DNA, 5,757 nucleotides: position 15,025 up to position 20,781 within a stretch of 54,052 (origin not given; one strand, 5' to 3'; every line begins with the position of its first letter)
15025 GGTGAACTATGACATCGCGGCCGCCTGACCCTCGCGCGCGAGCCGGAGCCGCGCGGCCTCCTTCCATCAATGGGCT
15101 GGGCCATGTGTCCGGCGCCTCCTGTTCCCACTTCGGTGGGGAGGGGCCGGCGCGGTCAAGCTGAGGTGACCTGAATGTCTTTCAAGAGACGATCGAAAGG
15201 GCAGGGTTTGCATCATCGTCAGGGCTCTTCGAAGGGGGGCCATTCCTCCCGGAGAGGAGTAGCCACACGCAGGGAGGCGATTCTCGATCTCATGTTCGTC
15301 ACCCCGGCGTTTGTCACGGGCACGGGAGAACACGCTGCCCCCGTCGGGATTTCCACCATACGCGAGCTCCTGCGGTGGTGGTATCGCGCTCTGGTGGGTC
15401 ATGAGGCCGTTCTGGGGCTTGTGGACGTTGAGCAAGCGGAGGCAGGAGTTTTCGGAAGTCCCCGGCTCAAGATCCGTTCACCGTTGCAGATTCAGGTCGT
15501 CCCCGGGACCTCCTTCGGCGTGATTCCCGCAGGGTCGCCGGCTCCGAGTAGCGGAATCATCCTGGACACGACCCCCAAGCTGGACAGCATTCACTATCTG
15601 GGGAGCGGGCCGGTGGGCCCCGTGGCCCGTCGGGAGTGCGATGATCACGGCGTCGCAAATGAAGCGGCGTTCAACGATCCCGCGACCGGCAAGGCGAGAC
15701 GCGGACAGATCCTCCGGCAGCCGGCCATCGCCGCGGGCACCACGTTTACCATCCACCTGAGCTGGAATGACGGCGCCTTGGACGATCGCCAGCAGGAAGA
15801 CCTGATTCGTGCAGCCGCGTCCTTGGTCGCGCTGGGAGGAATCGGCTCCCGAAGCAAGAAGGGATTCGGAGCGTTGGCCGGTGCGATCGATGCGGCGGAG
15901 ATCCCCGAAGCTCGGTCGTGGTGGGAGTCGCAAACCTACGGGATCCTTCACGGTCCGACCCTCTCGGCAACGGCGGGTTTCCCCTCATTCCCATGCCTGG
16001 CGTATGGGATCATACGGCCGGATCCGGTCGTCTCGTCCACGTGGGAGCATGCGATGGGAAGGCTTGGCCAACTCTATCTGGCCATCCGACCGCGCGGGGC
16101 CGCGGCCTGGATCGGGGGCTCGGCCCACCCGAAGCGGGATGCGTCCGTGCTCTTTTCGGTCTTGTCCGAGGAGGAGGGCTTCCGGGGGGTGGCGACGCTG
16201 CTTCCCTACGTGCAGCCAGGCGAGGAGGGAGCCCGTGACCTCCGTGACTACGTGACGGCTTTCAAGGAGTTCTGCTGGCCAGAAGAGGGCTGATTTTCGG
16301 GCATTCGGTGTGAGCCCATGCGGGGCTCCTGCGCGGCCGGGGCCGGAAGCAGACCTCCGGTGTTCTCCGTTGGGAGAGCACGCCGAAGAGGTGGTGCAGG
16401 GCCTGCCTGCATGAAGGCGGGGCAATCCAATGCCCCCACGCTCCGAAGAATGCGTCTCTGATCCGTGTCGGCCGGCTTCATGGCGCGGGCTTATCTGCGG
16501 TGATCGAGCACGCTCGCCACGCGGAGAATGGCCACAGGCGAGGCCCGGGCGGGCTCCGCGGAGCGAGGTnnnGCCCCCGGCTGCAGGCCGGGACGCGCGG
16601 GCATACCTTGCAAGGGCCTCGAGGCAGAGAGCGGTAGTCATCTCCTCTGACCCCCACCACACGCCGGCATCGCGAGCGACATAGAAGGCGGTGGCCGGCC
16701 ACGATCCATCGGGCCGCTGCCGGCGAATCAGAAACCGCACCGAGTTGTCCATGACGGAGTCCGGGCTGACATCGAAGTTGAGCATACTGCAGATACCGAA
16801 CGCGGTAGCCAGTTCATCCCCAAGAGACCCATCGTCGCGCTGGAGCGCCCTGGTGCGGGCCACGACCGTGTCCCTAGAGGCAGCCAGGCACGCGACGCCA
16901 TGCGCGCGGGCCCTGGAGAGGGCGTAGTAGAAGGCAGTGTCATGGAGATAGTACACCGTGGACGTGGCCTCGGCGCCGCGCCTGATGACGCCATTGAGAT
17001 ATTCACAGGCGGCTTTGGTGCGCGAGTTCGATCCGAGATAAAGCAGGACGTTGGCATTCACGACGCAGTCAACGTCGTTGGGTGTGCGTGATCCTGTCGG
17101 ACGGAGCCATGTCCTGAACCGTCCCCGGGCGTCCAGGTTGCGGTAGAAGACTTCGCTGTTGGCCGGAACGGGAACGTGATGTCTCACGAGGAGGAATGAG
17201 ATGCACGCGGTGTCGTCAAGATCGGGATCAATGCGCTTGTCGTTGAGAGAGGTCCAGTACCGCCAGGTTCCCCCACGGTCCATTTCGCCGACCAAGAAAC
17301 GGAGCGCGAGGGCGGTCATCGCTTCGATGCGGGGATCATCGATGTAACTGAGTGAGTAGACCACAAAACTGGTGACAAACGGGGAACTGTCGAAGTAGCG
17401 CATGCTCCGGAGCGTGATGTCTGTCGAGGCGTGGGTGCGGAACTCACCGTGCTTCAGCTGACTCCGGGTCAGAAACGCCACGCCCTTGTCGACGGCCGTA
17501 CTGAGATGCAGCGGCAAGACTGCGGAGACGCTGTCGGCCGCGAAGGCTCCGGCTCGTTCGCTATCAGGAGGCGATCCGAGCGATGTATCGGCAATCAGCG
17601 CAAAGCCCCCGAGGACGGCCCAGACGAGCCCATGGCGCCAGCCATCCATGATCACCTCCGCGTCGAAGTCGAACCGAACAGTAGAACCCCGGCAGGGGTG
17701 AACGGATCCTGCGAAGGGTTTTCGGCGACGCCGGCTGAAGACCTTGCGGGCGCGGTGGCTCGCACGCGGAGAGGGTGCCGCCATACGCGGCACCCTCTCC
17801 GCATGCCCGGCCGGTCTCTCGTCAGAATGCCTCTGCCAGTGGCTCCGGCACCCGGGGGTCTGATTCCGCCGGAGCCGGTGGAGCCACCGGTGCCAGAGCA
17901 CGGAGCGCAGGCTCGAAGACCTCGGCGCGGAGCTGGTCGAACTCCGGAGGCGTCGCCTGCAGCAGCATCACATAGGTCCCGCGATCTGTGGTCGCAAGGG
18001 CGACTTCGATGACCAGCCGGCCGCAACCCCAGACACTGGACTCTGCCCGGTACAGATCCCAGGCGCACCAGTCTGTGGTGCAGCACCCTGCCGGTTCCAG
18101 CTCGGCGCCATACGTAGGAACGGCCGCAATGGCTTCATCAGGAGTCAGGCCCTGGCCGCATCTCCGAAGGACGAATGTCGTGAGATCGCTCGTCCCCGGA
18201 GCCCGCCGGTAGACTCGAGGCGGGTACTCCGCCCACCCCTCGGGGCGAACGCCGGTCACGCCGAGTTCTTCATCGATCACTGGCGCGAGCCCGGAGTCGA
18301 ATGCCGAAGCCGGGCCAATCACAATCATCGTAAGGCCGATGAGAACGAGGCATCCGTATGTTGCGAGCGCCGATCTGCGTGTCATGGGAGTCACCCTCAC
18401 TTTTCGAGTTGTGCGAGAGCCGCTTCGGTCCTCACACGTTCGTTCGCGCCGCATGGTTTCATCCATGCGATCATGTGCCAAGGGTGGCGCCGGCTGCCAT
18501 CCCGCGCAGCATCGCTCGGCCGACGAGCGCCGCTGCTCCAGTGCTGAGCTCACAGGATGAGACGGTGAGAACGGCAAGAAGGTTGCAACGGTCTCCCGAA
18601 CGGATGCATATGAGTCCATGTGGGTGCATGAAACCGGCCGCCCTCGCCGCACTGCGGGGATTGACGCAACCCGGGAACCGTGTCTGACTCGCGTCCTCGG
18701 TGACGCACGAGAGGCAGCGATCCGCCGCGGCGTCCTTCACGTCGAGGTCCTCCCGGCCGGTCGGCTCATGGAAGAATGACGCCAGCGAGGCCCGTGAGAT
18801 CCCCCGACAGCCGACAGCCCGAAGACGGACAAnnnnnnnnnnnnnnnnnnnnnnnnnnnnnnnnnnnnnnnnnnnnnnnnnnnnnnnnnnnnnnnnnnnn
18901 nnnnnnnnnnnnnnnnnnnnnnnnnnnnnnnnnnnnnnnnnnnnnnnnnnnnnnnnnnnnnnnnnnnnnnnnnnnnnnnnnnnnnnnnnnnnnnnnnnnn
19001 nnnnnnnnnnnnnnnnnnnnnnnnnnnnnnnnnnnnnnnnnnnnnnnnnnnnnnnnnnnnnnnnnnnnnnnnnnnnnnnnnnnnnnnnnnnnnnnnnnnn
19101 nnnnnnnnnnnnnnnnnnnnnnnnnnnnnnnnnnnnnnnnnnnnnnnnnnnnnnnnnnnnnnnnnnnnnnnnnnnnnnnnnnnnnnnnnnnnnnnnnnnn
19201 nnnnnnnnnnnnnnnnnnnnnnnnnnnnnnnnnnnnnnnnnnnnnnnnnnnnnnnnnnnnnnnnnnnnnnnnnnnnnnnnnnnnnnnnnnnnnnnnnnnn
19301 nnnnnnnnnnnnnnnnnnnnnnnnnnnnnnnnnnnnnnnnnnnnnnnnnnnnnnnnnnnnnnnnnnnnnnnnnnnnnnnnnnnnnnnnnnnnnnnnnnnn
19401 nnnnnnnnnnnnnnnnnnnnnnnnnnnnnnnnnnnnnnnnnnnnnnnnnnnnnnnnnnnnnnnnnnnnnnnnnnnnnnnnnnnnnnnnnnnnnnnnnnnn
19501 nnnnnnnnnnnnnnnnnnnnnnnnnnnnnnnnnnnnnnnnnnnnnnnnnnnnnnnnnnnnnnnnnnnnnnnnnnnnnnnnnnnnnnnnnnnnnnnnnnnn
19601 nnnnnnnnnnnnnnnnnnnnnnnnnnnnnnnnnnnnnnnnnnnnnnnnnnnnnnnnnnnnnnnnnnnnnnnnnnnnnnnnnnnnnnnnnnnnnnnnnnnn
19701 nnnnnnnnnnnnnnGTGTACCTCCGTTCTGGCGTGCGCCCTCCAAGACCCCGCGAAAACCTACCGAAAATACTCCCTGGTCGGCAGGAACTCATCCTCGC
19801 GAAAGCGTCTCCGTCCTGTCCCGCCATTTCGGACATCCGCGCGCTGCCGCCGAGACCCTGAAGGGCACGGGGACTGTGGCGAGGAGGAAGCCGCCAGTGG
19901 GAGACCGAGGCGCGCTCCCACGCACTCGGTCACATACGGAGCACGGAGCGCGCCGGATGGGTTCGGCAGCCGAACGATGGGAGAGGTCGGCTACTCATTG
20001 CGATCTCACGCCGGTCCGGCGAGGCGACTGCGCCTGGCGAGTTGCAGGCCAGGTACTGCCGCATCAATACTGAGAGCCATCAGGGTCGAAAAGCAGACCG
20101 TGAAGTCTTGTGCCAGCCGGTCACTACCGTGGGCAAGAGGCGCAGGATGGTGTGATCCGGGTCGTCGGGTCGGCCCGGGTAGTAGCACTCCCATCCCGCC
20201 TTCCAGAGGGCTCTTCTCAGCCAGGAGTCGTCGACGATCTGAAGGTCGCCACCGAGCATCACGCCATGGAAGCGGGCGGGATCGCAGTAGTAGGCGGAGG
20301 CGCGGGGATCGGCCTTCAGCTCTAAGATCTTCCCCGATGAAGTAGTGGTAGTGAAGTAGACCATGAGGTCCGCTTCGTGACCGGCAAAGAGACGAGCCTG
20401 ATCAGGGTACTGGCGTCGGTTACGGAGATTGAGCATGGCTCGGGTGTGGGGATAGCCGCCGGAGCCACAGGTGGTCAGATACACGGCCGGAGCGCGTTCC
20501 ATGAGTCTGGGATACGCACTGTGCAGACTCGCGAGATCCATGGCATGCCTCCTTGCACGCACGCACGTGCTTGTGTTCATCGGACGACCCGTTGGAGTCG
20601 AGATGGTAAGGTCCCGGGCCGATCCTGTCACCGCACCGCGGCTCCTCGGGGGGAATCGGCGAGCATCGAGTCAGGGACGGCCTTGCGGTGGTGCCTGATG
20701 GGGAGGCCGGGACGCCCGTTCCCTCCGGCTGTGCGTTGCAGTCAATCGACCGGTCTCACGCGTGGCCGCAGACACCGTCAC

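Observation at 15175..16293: Solitary Cmr1-family RAMP protein with no CRISPR-Cas context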

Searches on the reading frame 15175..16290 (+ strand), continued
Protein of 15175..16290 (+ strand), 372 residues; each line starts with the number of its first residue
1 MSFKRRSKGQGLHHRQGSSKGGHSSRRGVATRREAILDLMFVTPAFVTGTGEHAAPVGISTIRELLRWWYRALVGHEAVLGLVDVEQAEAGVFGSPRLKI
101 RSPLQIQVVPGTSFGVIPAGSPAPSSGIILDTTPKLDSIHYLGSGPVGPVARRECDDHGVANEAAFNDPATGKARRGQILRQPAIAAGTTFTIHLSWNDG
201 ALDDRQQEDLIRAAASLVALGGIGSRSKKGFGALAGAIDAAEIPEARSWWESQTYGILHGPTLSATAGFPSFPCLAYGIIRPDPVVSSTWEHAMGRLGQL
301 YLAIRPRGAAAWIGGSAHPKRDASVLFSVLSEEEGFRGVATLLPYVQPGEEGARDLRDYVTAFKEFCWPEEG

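Call 87: predict_structure(alignment_id=A5)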
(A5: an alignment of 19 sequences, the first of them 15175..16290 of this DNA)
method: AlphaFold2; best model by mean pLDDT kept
length: 372 residues; sequences in the alignment: 19
mean_pLDDT: 85.8   pTM: 0.84
mean pLDDT of the five models: 85.8, 84.7, 84.8, 83.7, 83.0
residues with pLDDT >= 90: 238; 70-90: 80; 50-70: 26; < 50: 28
segments of 3 or more residues with pLDDT < 50: 1-10, 12-24, 50-53
pLDDT, mean of each block of 10 residues (from residue 1): 43 44 58 96 80 66 93 71 84 95 96 90 95 92 87 96 96 95 93 96 96 95 73 95 96 93 79 89 96 95 89 71 86 95 84 89 92 68
secondary structure, 60 per line:
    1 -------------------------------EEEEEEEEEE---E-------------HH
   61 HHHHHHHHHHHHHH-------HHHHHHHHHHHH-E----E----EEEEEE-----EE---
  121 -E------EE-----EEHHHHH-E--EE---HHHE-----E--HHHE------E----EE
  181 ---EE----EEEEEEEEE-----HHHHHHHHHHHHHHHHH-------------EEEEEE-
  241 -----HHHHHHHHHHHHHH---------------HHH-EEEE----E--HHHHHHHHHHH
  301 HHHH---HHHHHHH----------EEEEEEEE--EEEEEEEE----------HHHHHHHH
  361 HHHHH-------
elements in order: E32-41 H59-74 H82-93 E105-110 H138-142 E190-198 H204-220 E234-239 H246-259 E279-282 H290-304 H308-314 E325-332 E335-342 H353-365

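Call 90: fold_search(model_id=the predicted structure, library=pdb)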
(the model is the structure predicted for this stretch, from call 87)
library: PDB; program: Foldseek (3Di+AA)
matches with E <= 10: 608; with E <= 0.001: 115
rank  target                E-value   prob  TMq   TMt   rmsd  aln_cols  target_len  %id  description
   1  9l7c_A                1.2e-14  1.00  0.54  0.61   7.3       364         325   17  Type III-B CRISPR-Cas effector from Archaeoglobus fulgidus (Form 1) (released 2025-12-31)
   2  4l6u_A                1.4e-12  1.00  0.50  0.60   7.1       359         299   17  Crystal structure of AF1868: Cmr1 subunit of the Cmr RNA silencing complex (released 2014-02-12)
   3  4l6u_B                1.4e-12  1.00  0.47  0.59   8.4       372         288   16  Crystal structure of AF1868: Cmr1 subunit of the Cmr RNA silencing complex (released 2014-02-12)
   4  4w8x                  3.3e-11  1.00  0.48  0.54   8.8       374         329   14  Crystal Structure of Cmr1 from Pyrococcus furiosus bound to a nucleotide (released 2014-10-15)
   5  6s6b_J                2.9e-07  1.00  0.45  0.36  12.3       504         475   11  Type III-B Cmr-beta Cryo-EM structure of the Apo state (released 2020-07-08)
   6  8s9t_D                4.4e-07  1.00  0.36  0.28  12.2       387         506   16  CRISPR-Cas type III-D effector complex (released 2024-04-24)
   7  8bmw_H                1.1e-06  1.00  0.29  0.39   9.7       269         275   12  SsoCsm (released 2023-03-01)
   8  6s91_J                1.2e-06  1.00  0.47  0.39  10.1       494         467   12  Cryo-EM structure of the Type III-B Cmr-beta bound to cognate target RNA and AMPPnP, state 2 (released 2020-07-08)
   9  6xn5_H                4.3e-06  1.00  0.30  0.49  10.8       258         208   15  Structure of the Lactococcus lactis Csm Apo- CRISPR-Cas Complex (released 2022-01-12)
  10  9g9k_D                5.5e-06  1.00  0.30  0.54   7.2       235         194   15  CryoEM structure of Enterococcus italicus Csm-crRNA-CTR2 complex (4.3) bound to AMPNPP (released 2025-01-29)
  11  6xn3_F                6.1e-06  1.00  0.31  0.51   8.0       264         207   13  Structure of the Lactococcus lactis Csm CTR_4:3 CRISPR-Cas Complex (released 2022-01-12)
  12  9ash_G                6.1e-06  1.00  0.30  0.48  10.6       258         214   14  Cryo-EM structure of the active Lactococcus lactis Csm bound to target in post-cleavage stage (released 2024-08-14)
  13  9g9g_D                6.5e-06  1.00  0.30  0.51   9.4       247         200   15  CryoEM structure of Enterococcus italicus Csm-crRNA-CTR1 complex (4.3) bound to AMPNPP (released 2025-01-29)
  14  6ifn_F                6.5e-06  1.00  0.31  0.48  11.8       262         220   13  Crystal structure of Type III-A CRISPR Csm complex (released 2018-12-12)
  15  9g9e_D                8.3e-06  1.00  0.29  0.51   9.4       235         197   16  CryoEM structure of Enterococcus italicus Csm-crRNA complex bound to AMPNPP (released 2025-01-29)
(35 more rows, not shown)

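Call 91: find_related_loci(query=A2, collection=viral_contigs, flank=5000)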
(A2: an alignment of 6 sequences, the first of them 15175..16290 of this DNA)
Query A2 (372 aa) in viral_contigs; peptide patterns used: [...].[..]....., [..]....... (x = any residue, [..] = any of these).
43 stretches matched a pattern, but none encodes a relative of the query by tblastn (E <= 1e-3).

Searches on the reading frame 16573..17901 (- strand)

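Call 16: search_protein_families(library=pfam, proteins=[window:16573-17901:-], max_evalue=0.01)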
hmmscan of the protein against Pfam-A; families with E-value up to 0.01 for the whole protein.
window:16573-17901:- (443 aa): 1 family
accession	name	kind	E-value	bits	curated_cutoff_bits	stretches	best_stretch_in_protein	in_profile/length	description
PF07678.20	TED_complement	-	0.00094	18.8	22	0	135-208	114-191/312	A-macroglobulin TED domain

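Call 89: search_protein_families(library=padloc, proteins=[window:16573-17901:-], max_evalue=0.001)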
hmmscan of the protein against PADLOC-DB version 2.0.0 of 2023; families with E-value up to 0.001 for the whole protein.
window:16573-17901:- (443 aa): 0 families

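Call 95: search_protein_families(library=ncbifam, proteins=[window:16573-17901:-], max_evalue=0.001)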
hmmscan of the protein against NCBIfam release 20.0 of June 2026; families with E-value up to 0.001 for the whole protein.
window:16573-17901:- (443 aa): 2 families
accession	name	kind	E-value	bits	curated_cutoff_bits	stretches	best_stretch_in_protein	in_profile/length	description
TIGR01507.1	hopene_cyclase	equivalog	0.00063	18.2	431.1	0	366-435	564-635/640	squalene--hopene cyclase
TIGR01787.1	squalene_cyclas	subfamily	0.00083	18.1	322.7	0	366-406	550-592/622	squalene/oxidosqualene cyclases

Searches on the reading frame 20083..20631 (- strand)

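Call 89: search_protein_families(library=padloc, proteins=[window:20083-20631:-], max_evalue=0.001)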
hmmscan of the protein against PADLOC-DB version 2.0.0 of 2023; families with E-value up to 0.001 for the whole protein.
window:20083-20631:- (183 aa): 0 families

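Call 95: search_protein_families(library=ncbifam, proteins=[window:20083-20631:-], max_evalue=0.001)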
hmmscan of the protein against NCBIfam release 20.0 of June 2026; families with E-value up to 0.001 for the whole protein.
window:20083-20631:- (183 aa): 1 family
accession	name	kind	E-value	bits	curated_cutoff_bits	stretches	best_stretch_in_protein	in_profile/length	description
TIGR03618.1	Rv1155_F420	subfamily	4.5e-05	23.7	79.05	1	47-171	8-126/127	TIGR03618 family F420-dependent PPOX class oxidoreductase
